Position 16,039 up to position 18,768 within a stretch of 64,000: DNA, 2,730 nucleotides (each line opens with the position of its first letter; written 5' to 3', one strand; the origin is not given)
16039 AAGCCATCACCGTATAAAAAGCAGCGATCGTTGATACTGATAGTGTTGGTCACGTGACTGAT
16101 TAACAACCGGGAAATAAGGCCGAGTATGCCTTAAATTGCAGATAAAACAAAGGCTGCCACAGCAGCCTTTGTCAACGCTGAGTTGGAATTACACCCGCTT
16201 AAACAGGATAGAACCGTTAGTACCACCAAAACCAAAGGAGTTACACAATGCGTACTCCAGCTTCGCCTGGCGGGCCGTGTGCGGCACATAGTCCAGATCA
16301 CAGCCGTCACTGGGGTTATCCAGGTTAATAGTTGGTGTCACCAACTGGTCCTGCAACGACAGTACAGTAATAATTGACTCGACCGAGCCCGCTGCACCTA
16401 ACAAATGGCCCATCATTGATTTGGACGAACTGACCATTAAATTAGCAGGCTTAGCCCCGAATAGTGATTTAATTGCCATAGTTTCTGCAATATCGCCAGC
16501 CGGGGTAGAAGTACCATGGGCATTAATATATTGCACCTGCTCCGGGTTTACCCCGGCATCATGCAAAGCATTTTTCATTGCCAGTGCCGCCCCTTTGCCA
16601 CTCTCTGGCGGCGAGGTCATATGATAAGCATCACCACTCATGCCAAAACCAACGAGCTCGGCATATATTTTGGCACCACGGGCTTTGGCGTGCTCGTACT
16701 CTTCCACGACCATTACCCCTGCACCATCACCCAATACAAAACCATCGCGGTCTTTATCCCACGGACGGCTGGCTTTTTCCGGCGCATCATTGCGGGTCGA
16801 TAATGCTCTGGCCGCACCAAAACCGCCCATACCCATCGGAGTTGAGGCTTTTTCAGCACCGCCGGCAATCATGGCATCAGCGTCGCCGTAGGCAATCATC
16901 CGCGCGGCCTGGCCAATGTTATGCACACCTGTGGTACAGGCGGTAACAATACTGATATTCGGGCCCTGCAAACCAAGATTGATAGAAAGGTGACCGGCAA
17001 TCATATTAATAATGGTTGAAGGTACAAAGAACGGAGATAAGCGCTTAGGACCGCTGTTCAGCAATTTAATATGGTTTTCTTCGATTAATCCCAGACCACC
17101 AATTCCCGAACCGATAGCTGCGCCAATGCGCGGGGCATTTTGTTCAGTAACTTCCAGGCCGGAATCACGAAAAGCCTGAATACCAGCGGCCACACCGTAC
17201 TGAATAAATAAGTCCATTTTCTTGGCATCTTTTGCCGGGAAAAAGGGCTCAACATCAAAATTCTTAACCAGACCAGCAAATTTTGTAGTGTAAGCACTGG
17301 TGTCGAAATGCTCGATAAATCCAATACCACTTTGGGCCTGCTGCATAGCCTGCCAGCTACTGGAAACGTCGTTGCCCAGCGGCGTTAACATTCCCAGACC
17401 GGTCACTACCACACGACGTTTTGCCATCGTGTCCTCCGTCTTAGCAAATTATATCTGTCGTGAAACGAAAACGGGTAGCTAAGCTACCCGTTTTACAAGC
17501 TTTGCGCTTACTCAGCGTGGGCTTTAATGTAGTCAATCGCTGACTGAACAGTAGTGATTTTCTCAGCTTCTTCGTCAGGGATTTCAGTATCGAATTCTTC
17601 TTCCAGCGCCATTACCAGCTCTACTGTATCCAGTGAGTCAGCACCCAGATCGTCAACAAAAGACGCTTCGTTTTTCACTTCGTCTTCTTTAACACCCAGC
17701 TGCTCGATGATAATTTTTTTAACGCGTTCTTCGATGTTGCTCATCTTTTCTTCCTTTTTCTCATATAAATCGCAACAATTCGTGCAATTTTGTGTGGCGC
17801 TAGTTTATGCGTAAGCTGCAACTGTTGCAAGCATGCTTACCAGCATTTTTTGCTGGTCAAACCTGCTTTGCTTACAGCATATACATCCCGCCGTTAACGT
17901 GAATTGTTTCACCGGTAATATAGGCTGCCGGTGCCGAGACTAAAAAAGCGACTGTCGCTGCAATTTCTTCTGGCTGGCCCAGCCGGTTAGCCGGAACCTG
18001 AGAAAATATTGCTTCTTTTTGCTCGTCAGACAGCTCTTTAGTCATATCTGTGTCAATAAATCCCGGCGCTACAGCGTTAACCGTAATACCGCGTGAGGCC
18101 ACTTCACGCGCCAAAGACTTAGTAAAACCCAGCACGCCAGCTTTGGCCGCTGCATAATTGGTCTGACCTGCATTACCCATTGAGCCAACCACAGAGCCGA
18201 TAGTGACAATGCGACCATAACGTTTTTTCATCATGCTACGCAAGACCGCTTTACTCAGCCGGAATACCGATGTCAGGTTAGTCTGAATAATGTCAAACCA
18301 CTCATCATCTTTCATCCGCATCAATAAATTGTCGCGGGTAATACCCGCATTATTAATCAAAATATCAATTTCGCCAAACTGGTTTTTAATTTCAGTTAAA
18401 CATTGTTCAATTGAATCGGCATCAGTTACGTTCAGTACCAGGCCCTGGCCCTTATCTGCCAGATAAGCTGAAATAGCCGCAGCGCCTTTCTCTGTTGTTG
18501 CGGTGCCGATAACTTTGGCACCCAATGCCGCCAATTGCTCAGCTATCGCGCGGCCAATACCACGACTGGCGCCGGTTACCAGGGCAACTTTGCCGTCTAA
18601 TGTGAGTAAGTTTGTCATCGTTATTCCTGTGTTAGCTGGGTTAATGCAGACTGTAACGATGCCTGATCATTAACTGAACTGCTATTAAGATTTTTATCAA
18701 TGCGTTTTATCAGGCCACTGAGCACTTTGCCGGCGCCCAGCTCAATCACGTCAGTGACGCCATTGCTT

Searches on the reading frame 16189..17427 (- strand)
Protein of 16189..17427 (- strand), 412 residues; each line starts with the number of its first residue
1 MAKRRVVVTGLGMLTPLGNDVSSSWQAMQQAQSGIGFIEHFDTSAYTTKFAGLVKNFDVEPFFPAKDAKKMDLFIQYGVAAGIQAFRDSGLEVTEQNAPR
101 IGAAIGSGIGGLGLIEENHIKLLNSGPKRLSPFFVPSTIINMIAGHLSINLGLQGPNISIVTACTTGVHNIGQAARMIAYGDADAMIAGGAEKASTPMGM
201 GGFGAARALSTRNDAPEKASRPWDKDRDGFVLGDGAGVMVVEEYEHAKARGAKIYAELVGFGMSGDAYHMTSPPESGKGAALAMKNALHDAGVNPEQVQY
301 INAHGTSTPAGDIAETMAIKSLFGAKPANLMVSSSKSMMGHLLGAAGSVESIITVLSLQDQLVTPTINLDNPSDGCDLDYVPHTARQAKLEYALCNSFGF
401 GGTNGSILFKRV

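Call 54: search_protein_families(library=pfam, proteins=[window:16189-17427:-], max_evalue=0.00001)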
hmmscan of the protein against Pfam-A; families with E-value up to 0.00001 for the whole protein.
window:16189-17427:- (412 aa): 3 families
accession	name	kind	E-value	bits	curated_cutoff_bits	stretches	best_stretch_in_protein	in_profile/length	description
PF00109.32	ketoacyl-synt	-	1.7e-61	208.5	20.8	1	4-247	2-252/252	Beta-ketoacyl synthase, N-terminal domain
PF02801.28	Ketoacyl-synt_C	-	8.5e-40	135.9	20.8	1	255-369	1-118/119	Beta-ketoacyl synthase, C-terminal domain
PF00108.29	Thiolase_N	-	4e-06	26.8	26.4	0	144-196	63-117/260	Thiolase, N-terminal domain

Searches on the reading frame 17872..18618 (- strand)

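Call 54: search_protein_families(library=pfam, proteins=[window:17872-18618:-], max_evalue=0.00001)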
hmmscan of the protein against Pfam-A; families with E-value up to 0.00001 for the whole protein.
window:17872-18618:- (248 aa): 3 families
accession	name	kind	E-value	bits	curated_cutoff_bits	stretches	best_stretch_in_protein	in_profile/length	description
PF13561.12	adh_short_C2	-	2.1e-66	224.3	27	1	16-245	1-235/236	Enoyl-(Acyl carrier protein) reductase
PF00106.31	adh_short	-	1.5e-62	211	26.6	1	10-200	1-194/195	short chain dehydrogenase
PF08659.16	KR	-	2e-19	70.7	22.6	1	12-186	3-176/180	KR domain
